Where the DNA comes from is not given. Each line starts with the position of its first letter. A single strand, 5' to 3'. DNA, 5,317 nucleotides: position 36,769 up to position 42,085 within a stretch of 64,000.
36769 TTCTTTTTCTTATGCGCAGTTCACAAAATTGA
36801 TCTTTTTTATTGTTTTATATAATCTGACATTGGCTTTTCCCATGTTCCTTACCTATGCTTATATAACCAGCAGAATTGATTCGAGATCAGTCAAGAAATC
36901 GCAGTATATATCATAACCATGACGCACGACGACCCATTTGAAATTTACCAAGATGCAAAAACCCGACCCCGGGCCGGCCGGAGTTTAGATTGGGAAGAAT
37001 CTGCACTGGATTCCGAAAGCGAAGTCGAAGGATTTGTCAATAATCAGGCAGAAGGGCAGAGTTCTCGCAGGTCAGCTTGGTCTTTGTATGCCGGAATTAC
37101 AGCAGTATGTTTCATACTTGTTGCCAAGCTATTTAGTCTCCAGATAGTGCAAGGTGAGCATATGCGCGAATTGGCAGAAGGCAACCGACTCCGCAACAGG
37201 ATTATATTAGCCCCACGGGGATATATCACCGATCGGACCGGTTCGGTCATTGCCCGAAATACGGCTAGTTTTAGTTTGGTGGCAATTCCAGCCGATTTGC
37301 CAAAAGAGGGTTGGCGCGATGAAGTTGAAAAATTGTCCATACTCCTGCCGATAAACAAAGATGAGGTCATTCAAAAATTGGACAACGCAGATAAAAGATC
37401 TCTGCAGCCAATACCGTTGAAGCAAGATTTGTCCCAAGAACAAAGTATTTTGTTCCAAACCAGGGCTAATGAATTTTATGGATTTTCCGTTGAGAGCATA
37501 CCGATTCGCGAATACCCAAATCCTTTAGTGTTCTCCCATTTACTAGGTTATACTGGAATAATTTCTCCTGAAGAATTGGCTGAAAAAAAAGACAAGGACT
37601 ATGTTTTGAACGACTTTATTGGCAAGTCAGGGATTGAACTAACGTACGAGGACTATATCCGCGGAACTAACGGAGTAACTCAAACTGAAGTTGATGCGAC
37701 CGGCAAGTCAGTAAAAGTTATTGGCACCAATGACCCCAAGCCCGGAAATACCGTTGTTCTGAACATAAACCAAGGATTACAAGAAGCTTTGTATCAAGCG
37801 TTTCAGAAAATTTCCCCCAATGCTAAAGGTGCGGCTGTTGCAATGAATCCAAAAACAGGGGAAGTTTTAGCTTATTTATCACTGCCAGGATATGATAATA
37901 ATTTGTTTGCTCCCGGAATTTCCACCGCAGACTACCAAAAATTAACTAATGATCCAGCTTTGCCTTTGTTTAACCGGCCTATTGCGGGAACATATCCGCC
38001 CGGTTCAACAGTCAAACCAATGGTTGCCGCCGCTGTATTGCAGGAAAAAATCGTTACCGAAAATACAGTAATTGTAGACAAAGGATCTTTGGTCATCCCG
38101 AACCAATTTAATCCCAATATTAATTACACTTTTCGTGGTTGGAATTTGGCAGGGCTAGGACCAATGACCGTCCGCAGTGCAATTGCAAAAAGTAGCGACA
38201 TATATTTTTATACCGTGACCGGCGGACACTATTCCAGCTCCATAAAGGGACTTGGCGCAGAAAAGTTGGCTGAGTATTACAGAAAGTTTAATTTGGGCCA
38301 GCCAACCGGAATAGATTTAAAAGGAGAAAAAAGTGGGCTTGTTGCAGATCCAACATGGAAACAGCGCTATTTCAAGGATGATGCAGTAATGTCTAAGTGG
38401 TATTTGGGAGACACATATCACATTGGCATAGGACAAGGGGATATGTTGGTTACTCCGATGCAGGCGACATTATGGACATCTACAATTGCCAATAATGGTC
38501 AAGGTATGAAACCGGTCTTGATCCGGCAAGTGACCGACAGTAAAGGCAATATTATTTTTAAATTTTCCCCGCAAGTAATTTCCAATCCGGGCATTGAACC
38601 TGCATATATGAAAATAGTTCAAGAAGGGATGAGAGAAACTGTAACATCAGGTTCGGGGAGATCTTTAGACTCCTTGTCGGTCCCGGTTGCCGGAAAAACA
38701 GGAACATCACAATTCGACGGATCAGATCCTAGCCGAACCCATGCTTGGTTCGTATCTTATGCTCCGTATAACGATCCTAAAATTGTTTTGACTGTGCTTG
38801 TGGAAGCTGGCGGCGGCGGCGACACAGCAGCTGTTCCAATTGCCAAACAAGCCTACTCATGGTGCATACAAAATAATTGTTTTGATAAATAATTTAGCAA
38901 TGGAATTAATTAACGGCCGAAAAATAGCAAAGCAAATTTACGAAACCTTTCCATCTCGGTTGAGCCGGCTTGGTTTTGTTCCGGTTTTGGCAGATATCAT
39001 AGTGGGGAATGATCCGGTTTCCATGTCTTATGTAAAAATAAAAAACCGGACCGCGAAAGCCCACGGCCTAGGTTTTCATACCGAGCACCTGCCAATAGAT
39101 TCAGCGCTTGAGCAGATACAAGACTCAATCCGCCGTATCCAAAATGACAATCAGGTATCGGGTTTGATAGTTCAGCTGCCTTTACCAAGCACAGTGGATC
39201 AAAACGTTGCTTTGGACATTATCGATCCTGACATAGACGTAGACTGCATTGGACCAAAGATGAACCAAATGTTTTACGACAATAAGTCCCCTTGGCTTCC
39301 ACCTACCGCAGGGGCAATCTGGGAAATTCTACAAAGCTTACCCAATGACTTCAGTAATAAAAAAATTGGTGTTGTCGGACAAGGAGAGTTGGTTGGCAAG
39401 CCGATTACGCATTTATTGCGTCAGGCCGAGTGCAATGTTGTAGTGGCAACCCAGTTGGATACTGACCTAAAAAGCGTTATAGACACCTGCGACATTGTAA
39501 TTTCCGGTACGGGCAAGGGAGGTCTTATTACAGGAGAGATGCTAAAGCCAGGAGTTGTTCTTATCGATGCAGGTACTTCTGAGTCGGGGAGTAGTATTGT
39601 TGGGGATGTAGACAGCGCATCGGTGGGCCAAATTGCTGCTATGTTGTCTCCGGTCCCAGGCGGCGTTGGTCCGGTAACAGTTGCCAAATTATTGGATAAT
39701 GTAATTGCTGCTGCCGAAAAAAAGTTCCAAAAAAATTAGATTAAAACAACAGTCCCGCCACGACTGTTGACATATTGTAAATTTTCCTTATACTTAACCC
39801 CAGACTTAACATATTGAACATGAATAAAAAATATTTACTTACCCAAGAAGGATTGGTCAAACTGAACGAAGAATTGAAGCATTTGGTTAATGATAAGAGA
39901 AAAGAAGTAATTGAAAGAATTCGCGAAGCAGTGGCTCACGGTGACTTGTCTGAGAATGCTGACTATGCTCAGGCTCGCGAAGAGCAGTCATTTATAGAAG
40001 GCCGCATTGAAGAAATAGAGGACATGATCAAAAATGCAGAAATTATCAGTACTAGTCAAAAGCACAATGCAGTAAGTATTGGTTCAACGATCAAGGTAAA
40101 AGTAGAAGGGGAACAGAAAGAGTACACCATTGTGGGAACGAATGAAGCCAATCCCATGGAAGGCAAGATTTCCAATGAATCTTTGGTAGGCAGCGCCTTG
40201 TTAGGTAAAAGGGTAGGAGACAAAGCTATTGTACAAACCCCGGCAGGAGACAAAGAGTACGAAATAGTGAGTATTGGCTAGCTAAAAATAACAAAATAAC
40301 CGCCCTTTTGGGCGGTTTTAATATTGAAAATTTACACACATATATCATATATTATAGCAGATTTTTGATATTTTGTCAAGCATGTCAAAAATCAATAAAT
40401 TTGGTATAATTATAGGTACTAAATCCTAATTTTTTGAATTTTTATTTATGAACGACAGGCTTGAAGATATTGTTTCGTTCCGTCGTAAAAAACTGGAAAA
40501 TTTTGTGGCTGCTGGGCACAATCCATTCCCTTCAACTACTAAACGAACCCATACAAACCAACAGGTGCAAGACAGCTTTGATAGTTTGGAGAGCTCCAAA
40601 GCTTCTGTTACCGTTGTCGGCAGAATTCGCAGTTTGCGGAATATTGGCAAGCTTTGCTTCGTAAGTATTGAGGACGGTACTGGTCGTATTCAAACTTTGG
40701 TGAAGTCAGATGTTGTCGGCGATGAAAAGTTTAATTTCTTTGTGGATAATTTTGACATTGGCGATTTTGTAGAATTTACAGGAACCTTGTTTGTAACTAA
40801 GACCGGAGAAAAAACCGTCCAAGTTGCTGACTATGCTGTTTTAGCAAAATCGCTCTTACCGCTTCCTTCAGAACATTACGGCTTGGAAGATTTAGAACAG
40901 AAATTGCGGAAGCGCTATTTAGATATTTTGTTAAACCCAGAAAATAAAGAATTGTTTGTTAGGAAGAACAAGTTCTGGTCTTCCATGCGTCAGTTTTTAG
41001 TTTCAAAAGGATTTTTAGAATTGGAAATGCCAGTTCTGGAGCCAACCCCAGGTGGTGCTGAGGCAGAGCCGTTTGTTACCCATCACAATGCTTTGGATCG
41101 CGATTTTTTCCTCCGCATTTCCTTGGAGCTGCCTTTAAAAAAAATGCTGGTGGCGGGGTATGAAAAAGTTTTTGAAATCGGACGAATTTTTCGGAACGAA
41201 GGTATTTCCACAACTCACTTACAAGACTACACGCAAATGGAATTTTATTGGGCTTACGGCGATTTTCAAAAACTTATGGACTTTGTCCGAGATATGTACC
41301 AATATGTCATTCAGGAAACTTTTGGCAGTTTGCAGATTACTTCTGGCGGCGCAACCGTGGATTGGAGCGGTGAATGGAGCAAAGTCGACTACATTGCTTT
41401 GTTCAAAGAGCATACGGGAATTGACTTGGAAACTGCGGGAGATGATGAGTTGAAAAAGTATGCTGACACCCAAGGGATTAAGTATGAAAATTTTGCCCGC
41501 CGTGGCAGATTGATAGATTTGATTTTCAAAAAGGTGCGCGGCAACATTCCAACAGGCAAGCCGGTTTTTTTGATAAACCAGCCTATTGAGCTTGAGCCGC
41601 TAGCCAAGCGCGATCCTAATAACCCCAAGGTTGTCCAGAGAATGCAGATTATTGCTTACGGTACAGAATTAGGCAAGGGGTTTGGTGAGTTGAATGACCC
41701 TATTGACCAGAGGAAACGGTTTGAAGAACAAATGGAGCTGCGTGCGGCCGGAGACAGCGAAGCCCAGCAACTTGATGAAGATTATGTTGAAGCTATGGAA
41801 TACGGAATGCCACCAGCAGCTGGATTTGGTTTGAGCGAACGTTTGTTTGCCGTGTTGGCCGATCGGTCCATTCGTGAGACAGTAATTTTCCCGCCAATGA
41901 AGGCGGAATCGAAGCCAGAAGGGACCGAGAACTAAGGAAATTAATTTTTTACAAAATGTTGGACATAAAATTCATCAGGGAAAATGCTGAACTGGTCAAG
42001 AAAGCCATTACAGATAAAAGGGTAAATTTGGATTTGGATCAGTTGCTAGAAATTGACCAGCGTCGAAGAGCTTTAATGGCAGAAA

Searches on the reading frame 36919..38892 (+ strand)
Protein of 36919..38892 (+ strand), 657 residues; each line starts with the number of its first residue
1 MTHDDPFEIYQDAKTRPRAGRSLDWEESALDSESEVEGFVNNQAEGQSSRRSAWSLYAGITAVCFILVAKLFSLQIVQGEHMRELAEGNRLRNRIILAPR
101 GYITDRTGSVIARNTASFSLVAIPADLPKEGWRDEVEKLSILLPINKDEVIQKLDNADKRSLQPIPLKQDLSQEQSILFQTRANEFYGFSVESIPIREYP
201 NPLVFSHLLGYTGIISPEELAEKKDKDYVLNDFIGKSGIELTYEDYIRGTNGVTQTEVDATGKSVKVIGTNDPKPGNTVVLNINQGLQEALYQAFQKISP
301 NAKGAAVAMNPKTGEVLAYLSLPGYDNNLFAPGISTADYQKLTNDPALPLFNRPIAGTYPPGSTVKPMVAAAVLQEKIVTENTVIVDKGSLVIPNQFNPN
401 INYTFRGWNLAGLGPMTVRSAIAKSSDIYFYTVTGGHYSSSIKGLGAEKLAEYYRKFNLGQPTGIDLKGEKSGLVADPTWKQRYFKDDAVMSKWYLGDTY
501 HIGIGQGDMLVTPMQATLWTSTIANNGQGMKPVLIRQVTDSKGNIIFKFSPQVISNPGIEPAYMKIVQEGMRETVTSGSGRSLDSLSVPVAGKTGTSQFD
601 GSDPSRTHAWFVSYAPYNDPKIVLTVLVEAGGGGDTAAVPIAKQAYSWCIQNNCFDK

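Call 63: search_protein_families(library=pfam, proteins=[window:36919-38892:+], max_evalue=0.001)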
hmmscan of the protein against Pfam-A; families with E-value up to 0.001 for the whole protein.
window:36919-38892:+ (657 aa): 2 families
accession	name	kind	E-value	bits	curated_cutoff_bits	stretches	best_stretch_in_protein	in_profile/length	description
PF00905.27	Transpeptidase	-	3.7e-63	214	22.1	1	304-645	1-297/299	Penicillin binding protein transpeptidase domain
PF03717.20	PBP_dimer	-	4.6e-44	151.4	24.4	1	97-267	3-178/180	Penicillin-binding Protein dimerisation domain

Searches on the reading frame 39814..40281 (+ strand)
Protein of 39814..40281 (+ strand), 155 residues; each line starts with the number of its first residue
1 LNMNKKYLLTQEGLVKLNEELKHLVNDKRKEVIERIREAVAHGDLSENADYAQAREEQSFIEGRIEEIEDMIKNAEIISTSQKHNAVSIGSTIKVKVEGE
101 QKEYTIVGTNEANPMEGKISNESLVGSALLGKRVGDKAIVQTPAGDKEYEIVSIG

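Call 63: search_protein_families(library=pfam, proteins=[window:39814-40281:+], max_evalue=0.001)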
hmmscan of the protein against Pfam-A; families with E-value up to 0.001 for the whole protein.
window:39814-40281:+ (155 aa): 2 families
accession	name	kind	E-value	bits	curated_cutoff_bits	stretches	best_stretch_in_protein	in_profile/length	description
PF03449.20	GreA_GreB_N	-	3.1e-28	98.2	24.5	1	8-77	2-71/71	Transcription elongation factor, N-terminal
PF01272.25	GreA_GreB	-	2.7e-23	82.2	26.9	1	83-154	2-75/77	Transcription elongation factor, GreA/GreB, C-term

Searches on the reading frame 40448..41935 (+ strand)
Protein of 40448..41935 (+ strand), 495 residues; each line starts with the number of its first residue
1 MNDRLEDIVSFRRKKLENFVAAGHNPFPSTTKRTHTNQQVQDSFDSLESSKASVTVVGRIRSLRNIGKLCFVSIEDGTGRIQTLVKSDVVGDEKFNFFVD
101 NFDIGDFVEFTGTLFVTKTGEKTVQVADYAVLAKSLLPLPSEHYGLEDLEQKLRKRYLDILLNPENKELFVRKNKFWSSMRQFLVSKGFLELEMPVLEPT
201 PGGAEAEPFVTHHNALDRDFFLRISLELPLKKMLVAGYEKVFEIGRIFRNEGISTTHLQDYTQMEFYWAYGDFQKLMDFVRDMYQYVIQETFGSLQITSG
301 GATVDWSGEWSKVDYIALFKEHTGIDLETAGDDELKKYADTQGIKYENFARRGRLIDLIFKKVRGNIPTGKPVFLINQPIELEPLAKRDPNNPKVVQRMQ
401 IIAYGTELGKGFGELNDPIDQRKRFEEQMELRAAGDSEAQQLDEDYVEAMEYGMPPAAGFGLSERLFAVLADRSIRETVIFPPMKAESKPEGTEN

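Call 63: search_protein_families(library=pfam, proteins=[window:40448-41935:+], max_evalue=0.001)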
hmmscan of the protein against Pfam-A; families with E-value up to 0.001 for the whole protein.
window:40448-41935:+ (495 aa): 3 families
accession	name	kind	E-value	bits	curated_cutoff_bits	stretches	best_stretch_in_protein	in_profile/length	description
PF00152.25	tRNA-synt_2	-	2.5e-64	217.7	25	1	149-484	2-307/308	tRNA synthetases class II (D, K and N)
PF01336.31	tRNA_anti-codon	-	9.4e-15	54.8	27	1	54-131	1-74/75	OB-fold nucleic acid binding domain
PF01409.25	tRNA-synt_2d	-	0.00038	20.5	19.8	1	240-289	104-155/246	tRNA synthetases class II core domain (F)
